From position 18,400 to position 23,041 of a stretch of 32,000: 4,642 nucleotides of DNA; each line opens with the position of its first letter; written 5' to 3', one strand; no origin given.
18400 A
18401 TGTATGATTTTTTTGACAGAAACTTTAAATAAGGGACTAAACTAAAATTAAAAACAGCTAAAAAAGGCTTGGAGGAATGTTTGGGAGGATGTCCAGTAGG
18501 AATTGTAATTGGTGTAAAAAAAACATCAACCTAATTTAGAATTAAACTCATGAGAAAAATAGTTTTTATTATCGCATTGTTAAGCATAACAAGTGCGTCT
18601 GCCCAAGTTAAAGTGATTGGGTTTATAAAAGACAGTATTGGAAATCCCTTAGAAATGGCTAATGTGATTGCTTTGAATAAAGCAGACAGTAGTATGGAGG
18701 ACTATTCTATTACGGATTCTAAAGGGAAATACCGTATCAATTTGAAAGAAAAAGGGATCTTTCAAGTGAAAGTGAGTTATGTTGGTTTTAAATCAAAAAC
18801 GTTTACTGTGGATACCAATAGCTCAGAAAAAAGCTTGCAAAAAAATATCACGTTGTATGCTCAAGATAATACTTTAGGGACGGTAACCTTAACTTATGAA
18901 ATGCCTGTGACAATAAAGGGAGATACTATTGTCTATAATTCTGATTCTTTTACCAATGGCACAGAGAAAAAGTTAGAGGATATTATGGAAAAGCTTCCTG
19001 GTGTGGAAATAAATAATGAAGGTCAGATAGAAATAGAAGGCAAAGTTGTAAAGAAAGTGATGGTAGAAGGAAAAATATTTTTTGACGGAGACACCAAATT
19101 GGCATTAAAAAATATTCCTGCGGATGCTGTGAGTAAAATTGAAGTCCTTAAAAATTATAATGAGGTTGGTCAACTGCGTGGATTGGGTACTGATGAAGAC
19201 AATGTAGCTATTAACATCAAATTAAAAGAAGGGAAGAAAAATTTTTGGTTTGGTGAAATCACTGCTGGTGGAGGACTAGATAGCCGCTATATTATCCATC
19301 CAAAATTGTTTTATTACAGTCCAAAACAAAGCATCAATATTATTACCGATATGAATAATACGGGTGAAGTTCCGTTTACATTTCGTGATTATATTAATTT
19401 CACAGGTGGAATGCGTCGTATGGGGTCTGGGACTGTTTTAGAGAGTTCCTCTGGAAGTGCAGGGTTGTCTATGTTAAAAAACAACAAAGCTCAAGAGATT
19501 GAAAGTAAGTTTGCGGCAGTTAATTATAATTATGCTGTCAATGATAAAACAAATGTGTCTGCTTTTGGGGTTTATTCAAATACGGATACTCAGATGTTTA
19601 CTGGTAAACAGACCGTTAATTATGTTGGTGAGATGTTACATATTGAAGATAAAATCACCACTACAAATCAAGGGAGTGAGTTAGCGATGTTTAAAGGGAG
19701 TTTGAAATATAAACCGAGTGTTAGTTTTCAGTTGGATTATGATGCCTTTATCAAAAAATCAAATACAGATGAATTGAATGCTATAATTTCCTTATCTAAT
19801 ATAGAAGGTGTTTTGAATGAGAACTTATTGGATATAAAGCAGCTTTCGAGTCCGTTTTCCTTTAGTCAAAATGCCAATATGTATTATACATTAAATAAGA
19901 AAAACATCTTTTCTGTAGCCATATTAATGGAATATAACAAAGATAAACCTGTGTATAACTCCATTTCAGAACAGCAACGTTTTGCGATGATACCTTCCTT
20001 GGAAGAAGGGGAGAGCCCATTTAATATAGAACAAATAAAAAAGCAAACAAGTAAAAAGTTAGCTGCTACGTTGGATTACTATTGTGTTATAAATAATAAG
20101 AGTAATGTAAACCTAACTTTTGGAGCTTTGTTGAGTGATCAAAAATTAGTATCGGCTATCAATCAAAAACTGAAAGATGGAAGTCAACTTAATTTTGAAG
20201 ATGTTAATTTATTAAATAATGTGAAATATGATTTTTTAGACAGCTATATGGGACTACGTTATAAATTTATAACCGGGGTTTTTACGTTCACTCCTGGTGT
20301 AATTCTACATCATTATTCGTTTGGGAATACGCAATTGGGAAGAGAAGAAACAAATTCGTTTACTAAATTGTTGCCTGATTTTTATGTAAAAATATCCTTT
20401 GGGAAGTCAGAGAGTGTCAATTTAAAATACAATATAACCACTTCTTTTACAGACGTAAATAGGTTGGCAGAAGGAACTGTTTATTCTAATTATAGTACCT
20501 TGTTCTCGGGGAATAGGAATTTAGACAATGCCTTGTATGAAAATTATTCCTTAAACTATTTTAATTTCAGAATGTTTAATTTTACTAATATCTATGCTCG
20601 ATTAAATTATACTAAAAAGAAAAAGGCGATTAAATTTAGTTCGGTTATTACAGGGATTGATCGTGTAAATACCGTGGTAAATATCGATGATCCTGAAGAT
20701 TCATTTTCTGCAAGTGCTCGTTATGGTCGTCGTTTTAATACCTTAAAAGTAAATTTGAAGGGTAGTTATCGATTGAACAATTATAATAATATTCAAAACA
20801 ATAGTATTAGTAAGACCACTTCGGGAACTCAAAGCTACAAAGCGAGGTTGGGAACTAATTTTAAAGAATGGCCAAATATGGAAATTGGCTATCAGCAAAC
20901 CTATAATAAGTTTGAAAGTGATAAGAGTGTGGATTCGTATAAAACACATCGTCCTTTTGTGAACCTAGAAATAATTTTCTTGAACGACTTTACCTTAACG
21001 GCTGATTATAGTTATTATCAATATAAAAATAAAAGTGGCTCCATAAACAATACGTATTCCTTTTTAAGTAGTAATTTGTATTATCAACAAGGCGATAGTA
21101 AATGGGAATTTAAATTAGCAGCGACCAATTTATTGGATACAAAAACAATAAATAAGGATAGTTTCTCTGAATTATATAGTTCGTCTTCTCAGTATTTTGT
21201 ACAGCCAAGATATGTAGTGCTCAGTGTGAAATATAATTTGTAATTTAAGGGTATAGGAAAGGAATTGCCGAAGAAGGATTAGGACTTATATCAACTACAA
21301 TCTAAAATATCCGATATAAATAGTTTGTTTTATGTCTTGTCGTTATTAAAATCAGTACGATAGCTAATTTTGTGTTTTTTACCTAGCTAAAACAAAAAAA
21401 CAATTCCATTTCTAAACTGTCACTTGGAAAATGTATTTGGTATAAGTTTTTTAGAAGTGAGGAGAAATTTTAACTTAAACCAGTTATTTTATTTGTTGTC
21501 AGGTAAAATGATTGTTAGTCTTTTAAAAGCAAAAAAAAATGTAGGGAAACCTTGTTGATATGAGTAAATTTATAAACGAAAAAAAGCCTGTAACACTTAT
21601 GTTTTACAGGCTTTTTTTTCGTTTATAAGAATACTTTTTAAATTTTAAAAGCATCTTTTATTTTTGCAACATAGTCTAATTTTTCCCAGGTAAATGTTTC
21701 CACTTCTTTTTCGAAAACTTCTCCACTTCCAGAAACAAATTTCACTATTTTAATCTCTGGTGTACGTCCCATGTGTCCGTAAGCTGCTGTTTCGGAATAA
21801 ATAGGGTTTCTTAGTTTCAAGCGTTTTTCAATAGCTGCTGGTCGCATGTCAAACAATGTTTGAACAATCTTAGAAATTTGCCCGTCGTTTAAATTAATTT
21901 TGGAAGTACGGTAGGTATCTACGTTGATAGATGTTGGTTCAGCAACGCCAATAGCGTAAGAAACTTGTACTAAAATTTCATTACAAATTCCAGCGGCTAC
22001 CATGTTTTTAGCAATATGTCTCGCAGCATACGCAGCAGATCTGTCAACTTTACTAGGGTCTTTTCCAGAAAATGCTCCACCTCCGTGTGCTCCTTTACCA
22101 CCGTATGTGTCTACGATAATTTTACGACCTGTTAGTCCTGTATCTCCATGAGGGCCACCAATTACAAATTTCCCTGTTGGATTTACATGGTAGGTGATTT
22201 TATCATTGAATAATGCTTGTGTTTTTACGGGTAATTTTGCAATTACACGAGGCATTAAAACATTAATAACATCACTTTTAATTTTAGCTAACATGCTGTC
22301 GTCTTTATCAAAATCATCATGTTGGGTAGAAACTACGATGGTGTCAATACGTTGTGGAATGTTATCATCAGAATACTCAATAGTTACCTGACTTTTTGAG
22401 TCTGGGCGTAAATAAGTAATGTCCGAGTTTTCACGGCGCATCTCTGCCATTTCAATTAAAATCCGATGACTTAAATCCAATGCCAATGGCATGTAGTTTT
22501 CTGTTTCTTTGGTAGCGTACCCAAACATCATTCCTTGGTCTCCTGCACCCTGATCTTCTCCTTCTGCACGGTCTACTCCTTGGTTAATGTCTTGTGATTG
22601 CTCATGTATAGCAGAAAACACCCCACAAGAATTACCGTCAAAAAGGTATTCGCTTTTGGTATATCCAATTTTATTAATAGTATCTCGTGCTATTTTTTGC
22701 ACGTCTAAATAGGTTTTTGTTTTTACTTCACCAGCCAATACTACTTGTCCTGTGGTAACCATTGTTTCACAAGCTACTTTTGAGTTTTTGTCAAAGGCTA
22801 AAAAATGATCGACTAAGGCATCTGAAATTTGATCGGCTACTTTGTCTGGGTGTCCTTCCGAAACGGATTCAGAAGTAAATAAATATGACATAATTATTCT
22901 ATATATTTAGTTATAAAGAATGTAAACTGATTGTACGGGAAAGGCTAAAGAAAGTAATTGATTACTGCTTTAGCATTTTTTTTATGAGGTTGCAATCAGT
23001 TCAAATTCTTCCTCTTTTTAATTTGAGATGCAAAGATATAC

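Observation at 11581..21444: Repeat family found three times, always sense-oriented between a gene stop codon and its intrinsic terminator (3'-UTR element or MITE)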

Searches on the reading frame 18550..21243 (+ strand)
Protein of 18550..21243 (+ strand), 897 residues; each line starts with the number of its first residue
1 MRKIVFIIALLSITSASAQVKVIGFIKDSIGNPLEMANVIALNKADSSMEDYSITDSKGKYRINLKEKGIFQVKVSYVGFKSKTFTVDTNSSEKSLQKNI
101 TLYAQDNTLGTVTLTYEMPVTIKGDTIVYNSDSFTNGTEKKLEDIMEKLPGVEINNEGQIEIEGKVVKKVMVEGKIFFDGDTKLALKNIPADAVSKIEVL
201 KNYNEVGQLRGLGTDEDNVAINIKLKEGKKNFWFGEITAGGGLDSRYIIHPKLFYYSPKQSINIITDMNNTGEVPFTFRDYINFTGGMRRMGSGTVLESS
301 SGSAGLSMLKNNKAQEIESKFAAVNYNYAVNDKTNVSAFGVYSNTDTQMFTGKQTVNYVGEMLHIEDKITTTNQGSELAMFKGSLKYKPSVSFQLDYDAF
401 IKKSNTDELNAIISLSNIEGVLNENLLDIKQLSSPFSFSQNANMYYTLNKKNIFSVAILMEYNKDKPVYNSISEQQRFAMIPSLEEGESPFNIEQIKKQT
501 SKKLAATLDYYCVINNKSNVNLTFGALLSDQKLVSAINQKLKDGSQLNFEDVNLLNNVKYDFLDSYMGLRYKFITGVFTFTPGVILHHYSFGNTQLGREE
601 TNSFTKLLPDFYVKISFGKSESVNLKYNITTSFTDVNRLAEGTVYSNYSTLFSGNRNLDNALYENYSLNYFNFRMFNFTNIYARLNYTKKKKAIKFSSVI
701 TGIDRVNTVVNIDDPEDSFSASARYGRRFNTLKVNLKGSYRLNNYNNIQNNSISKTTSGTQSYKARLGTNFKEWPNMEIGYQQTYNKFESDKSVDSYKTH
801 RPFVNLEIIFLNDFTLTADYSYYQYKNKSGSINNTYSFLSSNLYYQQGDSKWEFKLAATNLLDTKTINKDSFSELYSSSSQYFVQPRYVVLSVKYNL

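Call 69: search_protein_families(library=pfam, proteins=[window:18550-21243:+], max_evalue=0.00001)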
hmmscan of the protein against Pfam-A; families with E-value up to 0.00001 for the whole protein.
window:18550-21243:+ (897 aa): 3 families
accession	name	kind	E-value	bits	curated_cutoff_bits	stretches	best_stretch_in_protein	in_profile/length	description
PF13620.12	CarboxypepD_reg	-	1.7e-11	44.7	32.3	1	22-102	2-81/82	Carboxypeptidase regulatory-like domain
PF13715.12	CarbopepD_reg_2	-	5.7e-09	36.3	32.2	1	24-113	3-87/88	CarboxypepD_reg-like domain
PF14905.12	OMP_b-brl_3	-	4.8e-07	29.6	27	1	489-895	42-408/408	Outer membrane protein beta-barrel family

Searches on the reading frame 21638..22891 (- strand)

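Call 69: search_protein_families(library=pfam, proteins=[window:21638-22891:-], max_evalue=0.00001)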
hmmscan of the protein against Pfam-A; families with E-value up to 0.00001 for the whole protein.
window:21638-22891:- (417 aa): 3 families
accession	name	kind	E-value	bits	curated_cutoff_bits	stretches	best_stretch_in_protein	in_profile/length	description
PF02773.21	S-AdoMet_synt_C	-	1e-62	210.5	25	1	244-377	1-132/138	S-adenosylmethionine synthetase, C-terminal domain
PF00438.25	S-AdoMet_synt_N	-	4.6e-43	146.2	33.1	1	3-99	2-98/99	S-adenosylmethionine synthetase, N-terminal domain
PF02772.21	S-AdoMet_synt_M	-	3.3e-42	143.9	29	1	113-242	1-120/120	S-adenosylmethionine synthetase, central domain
